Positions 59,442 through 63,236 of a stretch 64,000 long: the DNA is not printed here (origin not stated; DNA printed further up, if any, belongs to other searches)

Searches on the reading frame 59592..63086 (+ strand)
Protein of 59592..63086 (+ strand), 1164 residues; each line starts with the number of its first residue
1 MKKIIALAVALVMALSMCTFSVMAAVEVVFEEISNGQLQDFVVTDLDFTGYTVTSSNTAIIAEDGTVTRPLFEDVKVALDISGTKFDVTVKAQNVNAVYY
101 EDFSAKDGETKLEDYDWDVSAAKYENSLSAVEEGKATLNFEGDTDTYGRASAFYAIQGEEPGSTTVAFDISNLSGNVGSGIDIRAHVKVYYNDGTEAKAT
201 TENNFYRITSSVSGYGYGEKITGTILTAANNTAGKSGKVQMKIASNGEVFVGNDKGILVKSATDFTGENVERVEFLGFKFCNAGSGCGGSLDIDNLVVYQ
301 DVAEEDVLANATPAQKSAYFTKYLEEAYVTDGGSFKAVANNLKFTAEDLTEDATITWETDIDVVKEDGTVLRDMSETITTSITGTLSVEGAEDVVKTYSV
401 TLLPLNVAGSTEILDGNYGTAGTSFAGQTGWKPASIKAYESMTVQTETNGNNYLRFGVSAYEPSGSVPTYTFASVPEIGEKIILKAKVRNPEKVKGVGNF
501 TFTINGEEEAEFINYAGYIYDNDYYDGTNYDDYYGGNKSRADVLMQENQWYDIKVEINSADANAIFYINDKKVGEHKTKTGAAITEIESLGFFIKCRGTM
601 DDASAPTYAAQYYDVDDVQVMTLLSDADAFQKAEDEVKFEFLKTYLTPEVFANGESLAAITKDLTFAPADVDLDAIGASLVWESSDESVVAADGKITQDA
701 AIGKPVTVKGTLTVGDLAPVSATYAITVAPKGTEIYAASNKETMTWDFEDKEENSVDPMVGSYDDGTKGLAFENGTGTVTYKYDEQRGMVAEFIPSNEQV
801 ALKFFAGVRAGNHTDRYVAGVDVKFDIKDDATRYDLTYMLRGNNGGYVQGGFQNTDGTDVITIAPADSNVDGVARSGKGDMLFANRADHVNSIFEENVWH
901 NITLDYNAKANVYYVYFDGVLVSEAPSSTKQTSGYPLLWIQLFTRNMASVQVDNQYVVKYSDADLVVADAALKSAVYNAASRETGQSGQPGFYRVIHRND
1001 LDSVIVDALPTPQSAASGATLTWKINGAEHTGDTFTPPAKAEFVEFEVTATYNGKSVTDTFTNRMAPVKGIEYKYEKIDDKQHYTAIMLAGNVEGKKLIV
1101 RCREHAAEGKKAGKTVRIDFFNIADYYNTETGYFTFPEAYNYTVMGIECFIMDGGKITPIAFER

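Call 26: search_protein_families(library=pfam, proteins=[window:59592-63086:+], max_evalue=0.00001)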
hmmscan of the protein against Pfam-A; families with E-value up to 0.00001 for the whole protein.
window:59592-63086:+ (1164 aa): 1 family
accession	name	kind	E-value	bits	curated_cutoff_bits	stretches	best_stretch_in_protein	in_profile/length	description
PF20578.4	aBig_2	-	2.8e-14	53.1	27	0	651-717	12-76/89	Atrophied bacterial Ig domain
